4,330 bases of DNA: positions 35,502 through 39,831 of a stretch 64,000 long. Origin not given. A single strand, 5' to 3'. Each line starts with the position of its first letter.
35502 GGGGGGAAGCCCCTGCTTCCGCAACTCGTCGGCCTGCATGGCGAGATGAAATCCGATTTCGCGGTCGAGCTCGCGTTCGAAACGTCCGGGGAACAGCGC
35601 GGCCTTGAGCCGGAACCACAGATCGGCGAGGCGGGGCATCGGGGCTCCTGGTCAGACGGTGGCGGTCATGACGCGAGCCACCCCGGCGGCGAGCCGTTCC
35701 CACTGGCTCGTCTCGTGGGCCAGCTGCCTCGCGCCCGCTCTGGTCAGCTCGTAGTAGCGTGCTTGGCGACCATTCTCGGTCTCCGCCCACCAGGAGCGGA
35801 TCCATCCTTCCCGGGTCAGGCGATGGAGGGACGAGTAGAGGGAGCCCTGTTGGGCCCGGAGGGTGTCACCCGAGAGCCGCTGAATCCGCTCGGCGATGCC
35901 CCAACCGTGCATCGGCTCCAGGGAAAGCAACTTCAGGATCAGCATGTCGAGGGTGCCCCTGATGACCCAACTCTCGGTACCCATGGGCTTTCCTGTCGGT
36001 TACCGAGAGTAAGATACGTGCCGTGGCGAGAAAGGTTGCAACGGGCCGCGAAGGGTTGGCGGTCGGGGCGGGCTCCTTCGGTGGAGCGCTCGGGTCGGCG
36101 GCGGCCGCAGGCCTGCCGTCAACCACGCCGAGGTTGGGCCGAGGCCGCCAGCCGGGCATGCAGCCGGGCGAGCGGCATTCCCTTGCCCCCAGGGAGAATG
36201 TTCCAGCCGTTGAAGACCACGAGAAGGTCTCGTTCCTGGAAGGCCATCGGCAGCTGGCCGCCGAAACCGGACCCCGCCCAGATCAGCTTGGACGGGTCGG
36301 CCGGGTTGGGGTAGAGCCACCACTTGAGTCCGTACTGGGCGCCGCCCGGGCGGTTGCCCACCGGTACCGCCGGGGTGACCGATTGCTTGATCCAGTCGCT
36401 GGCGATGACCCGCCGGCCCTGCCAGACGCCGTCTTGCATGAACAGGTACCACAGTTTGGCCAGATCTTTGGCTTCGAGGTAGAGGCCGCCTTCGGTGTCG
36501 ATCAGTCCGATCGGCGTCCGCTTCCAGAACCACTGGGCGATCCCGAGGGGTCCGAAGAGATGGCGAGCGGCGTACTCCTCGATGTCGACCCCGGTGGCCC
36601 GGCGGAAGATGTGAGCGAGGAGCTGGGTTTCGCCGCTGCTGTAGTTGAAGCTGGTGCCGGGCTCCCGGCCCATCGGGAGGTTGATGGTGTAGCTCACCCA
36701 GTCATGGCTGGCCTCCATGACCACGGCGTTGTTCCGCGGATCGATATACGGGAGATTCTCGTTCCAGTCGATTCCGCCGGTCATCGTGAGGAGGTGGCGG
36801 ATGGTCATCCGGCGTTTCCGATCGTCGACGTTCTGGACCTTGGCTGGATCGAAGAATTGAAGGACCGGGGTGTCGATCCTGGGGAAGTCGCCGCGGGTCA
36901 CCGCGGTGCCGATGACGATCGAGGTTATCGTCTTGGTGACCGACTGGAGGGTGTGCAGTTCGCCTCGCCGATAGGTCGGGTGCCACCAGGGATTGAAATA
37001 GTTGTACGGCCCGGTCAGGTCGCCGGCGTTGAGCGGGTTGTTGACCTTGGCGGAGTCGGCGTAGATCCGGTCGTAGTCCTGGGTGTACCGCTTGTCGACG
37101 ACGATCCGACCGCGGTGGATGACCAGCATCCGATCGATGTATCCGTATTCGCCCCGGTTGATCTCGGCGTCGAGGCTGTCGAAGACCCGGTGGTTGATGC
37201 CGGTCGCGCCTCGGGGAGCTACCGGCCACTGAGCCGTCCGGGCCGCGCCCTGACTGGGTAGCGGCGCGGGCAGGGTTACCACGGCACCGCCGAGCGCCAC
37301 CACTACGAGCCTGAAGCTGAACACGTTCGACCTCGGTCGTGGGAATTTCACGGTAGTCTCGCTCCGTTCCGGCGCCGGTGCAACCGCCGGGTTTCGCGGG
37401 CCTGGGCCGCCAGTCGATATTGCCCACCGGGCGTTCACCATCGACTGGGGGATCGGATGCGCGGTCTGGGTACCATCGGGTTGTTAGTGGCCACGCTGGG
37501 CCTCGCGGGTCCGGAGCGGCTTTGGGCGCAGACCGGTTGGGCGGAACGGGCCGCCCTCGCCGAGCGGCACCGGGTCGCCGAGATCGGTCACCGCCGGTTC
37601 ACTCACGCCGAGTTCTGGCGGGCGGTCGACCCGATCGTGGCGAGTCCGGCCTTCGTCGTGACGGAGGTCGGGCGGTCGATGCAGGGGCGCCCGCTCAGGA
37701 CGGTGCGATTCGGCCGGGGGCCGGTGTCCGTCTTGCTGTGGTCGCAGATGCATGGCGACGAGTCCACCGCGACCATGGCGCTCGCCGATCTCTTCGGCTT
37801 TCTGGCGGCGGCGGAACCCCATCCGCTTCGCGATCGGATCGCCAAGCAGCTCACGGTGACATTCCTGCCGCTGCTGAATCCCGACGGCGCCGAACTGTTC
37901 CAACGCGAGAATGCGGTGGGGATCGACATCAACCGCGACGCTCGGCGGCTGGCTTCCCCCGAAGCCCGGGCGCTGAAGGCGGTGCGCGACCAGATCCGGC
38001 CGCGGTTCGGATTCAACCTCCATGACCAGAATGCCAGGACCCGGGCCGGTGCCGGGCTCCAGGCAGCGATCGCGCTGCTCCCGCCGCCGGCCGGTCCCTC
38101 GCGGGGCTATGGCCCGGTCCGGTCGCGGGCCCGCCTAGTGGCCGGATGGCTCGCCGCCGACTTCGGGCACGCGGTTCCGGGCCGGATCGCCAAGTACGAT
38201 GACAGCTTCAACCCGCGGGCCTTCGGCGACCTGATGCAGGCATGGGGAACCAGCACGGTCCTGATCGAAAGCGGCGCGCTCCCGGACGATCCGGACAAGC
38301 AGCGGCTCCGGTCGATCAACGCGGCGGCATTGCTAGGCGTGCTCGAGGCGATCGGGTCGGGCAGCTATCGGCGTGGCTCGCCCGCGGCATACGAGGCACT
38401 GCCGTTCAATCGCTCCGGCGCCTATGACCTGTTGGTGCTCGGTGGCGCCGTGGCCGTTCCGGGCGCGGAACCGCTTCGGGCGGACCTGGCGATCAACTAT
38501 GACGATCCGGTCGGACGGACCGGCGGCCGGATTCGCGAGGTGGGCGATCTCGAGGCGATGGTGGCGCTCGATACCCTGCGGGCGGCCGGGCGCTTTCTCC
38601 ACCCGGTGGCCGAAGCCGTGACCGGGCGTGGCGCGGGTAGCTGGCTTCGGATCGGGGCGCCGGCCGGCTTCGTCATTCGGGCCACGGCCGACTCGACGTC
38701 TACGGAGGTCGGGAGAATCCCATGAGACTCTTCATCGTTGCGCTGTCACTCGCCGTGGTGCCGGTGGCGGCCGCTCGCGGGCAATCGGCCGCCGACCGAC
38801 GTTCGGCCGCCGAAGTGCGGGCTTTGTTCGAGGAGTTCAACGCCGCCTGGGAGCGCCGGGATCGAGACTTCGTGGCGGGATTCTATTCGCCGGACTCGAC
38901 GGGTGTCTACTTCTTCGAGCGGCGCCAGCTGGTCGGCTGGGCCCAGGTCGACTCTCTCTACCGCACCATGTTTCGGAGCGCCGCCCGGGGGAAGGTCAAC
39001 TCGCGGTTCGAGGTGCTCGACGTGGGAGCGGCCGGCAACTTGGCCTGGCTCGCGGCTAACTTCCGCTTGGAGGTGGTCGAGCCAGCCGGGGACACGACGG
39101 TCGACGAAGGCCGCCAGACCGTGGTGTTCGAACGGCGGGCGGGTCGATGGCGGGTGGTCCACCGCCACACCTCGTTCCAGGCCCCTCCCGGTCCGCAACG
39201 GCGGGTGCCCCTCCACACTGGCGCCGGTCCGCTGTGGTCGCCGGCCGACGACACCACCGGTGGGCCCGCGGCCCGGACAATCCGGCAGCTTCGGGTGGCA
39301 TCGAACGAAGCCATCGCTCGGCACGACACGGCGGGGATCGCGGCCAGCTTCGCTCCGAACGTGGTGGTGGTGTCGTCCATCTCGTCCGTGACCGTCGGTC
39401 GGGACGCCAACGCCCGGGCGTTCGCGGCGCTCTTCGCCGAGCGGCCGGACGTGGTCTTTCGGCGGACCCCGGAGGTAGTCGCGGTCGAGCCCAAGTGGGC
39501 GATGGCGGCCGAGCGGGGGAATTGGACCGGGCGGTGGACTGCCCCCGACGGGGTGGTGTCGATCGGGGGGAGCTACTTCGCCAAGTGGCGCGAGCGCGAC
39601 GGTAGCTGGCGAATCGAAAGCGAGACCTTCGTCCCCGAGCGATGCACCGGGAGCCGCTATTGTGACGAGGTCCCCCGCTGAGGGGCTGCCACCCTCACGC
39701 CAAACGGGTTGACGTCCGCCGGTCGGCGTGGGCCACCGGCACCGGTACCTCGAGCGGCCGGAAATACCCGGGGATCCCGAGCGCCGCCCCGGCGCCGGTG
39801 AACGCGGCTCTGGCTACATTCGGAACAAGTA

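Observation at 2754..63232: Octamer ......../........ is about ten-fold over-represented and scattered through genes on both strands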

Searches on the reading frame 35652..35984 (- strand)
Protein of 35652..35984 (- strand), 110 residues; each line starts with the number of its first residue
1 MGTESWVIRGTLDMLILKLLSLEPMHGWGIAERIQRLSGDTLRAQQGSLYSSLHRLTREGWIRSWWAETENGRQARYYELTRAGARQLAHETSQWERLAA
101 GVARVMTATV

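Call 32: search_protein_families(library=pfam, proteins=[window:35652-35984:-], max_evalue=0.01)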
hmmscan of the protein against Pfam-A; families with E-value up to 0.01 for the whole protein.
window:35652-35984:- (110 aa): 1 family
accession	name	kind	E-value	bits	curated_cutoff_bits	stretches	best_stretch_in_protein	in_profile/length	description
PF03551.20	PadR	-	9e-20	70.9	27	1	16-89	1-74/75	Transcriptional regulator PadR-like family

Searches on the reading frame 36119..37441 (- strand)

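Call 8: search_protein_families(library=pfam, proteins=[window:36119-37441:-])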
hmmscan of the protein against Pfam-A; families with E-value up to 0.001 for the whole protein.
window:36119-37441:- (440 aa): 1 family
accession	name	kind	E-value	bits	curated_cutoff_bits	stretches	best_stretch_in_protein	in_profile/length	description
PF00144.29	Beta-lactamase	-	1.7e-28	100.2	27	1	106-410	20-306/329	Beta-lactamase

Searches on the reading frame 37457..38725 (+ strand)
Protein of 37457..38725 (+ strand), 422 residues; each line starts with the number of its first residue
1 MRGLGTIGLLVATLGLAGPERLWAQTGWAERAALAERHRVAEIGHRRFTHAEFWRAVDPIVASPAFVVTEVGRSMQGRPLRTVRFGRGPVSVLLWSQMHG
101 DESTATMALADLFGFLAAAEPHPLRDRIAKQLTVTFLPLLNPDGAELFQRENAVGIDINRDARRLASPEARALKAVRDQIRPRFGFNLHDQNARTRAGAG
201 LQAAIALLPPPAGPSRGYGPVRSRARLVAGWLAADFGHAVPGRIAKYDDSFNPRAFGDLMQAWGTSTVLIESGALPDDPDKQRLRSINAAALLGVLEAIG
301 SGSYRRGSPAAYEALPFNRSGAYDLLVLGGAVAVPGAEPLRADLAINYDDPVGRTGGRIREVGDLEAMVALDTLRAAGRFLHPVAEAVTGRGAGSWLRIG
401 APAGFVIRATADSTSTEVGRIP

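Call 8: search_protein_families(library=pfam, proteins=[window:37457-38725:+])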
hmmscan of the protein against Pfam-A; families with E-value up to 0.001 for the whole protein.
window:37457-38725:+ (422 aa): 1 family
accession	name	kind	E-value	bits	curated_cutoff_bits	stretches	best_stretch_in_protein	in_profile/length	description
PF00246.29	Peptidase_M14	-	7.3e-11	42.6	21.6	1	68-161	18-132/286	Zinc carboxypeptidase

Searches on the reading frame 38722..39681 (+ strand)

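Call 32: search_protein_families(library=pfam, proteins=[window:38722-39681:+], max_evalue=0.01)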
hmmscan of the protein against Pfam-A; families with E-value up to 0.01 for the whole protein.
window:38722-39681:+ (319 aa): 6 families
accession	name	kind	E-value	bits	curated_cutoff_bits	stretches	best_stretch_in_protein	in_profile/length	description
PF14534.12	DUF4440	-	6.9e-22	78.4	25.2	2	187-298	1-107/107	Domain of unknown function (DUF4440)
PF13474.12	SnoaL_3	-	1.4e-18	67.8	22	2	32-154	1-120/121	SnoaL-like domain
PF12680.13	SnoaL_2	-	1.2e-13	51.9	27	2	195-296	5-99/102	SnoaL-like domain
PF13577.12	SnoaL_4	-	1e-09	38.9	24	1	185-299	7-123/126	SnoaL-like domain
PF08332.16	CaMKII_AD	-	2.3e-06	28.2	22.1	1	29-153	2-127/128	Calcium/calmodulin dependent protein kinase II association domain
PF07366.18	SnoaL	-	1.1e-05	25.7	28.4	1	193-272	6-85/126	SnoaL-like polyketide cyclase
